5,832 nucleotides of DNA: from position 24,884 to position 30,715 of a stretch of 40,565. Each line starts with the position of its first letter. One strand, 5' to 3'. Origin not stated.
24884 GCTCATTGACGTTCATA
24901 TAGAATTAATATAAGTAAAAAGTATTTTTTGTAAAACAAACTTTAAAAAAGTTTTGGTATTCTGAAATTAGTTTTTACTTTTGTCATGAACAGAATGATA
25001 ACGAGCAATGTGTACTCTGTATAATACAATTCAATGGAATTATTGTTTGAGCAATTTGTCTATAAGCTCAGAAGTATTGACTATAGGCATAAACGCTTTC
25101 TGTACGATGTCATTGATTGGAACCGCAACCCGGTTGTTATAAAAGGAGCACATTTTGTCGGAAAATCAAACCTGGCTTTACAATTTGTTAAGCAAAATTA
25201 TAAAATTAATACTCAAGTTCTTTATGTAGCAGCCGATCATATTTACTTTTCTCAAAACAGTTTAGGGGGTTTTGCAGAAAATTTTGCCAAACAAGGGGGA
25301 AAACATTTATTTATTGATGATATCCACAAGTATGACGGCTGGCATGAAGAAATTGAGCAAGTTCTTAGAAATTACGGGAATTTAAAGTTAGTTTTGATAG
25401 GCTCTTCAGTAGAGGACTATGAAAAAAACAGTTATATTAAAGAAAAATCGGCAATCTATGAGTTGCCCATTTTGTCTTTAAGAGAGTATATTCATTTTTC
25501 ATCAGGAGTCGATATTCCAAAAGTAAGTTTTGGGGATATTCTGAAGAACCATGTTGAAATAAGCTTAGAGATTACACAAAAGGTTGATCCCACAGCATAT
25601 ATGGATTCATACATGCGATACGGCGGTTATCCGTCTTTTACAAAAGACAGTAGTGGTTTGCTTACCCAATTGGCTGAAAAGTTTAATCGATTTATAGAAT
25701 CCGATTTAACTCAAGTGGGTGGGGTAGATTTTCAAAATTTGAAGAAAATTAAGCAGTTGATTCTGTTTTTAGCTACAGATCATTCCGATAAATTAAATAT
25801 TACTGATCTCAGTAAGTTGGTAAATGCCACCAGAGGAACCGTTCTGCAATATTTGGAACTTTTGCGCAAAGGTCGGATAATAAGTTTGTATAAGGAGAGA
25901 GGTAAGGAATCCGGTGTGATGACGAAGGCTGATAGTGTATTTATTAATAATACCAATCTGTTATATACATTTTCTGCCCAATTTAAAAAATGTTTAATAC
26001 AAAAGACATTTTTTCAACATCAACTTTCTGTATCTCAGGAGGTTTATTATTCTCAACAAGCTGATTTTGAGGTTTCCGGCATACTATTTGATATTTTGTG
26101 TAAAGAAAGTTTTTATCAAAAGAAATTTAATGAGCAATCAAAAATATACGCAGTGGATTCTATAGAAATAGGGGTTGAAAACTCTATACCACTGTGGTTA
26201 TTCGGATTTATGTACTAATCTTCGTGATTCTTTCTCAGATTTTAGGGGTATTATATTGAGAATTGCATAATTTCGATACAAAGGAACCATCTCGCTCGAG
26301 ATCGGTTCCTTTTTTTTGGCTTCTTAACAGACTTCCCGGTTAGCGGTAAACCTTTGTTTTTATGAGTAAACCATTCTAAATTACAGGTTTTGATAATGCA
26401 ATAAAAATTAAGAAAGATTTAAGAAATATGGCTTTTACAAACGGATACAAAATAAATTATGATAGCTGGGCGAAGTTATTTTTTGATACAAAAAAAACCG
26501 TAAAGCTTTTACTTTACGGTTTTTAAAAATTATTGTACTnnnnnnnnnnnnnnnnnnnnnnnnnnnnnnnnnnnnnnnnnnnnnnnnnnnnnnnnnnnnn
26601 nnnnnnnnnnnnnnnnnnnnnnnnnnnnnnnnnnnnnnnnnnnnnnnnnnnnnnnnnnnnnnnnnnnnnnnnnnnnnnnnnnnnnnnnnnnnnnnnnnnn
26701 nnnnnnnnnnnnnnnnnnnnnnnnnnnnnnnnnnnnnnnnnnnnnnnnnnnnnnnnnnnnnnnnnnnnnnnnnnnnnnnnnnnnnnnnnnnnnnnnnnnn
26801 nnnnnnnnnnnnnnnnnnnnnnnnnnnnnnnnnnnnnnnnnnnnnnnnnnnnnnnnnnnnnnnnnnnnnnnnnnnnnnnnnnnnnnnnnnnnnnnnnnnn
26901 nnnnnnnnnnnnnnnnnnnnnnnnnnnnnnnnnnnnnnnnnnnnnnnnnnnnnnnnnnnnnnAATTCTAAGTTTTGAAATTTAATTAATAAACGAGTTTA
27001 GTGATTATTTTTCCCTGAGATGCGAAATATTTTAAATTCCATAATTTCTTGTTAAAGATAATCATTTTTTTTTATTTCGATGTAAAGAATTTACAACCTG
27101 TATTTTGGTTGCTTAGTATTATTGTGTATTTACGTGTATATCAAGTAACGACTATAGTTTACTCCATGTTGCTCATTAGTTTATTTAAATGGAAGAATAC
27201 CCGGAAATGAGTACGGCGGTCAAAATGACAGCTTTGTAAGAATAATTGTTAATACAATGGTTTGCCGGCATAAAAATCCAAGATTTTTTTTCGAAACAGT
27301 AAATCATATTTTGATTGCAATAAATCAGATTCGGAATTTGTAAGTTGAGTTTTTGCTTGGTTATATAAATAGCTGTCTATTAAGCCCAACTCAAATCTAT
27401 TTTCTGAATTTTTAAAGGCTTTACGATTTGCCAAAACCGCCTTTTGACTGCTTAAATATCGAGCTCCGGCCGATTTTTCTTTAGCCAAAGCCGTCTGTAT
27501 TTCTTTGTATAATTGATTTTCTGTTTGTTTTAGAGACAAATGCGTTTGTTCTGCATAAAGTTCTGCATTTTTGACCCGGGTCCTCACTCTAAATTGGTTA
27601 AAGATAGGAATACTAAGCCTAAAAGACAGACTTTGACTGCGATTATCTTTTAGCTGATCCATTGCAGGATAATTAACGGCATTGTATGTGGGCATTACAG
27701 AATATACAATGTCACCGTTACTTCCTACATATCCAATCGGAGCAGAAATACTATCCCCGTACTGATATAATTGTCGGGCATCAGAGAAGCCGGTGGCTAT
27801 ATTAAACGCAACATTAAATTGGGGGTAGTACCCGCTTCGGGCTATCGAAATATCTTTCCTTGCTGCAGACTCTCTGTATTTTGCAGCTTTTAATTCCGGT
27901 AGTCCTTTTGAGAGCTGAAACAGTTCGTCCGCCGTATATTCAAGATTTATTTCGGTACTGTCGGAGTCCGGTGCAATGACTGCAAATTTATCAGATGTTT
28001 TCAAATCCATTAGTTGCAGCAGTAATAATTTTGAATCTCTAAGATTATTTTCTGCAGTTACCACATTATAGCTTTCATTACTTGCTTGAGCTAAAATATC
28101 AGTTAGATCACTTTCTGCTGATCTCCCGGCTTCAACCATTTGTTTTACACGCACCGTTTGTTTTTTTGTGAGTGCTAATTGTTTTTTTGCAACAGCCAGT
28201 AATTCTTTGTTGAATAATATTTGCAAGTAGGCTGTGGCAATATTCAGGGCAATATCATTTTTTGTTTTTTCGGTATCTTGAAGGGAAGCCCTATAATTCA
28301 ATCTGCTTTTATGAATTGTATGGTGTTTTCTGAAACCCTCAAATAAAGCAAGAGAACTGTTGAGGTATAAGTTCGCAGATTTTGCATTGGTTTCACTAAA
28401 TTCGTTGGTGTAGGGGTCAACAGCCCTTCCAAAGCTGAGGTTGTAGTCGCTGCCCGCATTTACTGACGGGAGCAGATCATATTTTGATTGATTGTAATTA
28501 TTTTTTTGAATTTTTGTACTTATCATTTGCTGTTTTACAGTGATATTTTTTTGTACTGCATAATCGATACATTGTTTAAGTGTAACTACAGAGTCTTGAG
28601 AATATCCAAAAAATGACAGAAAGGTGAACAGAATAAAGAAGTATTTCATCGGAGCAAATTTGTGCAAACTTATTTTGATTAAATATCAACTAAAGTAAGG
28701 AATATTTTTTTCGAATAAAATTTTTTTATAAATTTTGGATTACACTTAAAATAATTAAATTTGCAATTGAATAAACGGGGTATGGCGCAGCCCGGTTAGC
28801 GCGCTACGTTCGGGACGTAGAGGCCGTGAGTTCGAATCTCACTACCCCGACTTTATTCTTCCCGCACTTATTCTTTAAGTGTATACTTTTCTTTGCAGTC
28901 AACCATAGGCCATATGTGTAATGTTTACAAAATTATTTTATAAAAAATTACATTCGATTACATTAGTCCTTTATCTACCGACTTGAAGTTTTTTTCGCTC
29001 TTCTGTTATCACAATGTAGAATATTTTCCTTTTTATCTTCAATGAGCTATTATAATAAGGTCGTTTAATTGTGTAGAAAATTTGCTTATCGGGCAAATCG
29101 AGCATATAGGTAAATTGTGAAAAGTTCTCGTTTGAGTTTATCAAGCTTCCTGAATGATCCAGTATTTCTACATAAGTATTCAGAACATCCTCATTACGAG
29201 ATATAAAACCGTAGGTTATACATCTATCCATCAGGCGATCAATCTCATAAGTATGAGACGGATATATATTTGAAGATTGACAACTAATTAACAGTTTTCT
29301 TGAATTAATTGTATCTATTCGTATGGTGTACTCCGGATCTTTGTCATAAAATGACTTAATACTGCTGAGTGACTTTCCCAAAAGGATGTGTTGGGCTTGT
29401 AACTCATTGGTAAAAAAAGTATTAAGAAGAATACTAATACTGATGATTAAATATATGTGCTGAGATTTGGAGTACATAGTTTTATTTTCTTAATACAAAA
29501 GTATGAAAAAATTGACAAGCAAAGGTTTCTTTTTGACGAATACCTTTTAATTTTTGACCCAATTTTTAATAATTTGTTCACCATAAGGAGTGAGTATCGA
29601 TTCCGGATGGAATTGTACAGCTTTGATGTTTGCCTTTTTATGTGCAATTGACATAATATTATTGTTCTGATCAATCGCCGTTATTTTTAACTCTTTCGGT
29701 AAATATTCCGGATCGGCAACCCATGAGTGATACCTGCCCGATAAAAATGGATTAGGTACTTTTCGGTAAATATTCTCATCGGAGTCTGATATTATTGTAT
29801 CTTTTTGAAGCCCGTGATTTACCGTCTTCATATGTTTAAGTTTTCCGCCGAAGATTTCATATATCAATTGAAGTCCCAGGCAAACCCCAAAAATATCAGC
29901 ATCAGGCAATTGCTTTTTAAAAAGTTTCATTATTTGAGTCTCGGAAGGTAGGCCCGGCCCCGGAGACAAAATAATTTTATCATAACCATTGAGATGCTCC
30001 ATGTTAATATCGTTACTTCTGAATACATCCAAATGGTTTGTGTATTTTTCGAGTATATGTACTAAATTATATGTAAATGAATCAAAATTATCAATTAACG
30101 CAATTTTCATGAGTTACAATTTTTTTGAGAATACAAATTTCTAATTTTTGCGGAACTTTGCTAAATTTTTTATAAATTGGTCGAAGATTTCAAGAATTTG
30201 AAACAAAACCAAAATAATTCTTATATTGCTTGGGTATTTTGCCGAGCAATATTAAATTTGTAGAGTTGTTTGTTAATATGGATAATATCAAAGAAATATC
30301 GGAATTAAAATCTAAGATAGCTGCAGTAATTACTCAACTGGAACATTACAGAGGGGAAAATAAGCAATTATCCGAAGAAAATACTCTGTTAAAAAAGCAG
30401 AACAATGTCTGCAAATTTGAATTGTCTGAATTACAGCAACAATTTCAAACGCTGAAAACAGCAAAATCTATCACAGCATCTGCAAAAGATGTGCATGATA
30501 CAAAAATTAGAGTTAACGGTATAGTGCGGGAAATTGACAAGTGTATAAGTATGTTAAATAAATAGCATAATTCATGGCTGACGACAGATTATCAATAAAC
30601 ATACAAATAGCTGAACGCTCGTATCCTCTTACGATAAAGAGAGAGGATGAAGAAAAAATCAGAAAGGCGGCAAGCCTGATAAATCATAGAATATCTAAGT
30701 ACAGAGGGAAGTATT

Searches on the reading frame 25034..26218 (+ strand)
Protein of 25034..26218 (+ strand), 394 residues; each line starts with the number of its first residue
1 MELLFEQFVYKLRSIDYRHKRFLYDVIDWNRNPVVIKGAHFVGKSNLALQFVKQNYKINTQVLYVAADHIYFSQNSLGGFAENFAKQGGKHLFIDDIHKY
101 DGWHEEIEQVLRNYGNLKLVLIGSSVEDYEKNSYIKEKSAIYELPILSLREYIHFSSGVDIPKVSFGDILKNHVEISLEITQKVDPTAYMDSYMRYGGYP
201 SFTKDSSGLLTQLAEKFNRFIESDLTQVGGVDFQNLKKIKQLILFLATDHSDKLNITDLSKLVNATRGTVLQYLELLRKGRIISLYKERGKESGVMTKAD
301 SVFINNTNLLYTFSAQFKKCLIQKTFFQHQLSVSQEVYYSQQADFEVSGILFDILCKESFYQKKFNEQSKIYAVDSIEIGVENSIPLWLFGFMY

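Call 28: search_protein_families(library=pfam, proteins=[window:25034-26218:+])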
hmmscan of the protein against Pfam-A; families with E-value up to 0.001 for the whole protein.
window:25034-26218:+ (394 aa): 2 families
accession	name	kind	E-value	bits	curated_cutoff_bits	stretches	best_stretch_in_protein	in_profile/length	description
PF13173.12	AAA_14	-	1.2e-17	64.5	27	1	31-152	2-128/129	AAA domain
PF13635.12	DUF4143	-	1.4e-05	25.3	28.1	1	222-290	1-67/160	Domain of unknown function (DUF4143)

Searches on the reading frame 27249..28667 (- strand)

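Call 28: search_protein_families(library=pfam, proteins=[window:27249-28667:-])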
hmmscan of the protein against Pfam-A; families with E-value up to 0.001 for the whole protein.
window:27249-28667:- (472 aa): 1 family
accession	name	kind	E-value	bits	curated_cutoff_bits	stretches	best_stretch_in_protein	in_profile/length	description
PF02321.23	OEP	-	1.4e-44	152.6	22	2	30-220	1-186/187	Outer membrane efflux protein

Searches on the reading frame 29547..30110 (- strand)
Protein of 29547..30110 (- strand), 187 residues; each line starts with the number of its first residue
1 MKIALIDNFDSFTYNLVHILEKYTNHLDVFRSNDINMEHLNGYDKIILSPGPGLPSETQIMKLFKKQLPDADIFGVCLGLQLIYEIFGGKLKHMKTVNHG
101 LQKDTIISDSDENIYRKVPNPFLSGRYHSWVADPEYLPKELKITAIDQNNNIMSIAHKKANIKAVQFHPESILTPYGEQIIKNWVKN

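Call 28: search_protein_families(library=pfam, proteins=[window:29547-30110:-])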
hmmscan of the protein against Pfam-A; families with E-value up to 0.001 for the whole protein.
window:29547-30110:- (187 aa): 2 families
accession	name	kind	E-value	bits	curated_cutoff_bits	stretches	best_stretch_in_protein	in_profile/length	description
PF00117.34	GATase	-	3.3e-46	157.8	22.8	1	5-185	2-187/190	Glutamine amidotransferase class-I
PF07722.19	Peptidase_C26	-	2.5e-06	27.9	20.5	1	72-170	107-219/219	Peptidase C26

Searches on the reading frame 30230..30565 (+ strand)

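Call 28: search_protein_families(library=pfam, proteins=[window:30230-30565:+])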
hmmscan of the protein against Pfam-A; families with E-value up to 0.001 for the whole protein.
window:30230-30565:+ (111 aa): 1 family
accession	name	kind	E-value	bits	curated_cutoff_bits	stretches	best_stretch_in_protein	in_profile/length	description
PF06005.17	ZapB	-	0.00012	23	31.5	1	23-73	6-56/71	Cell division protein ZapB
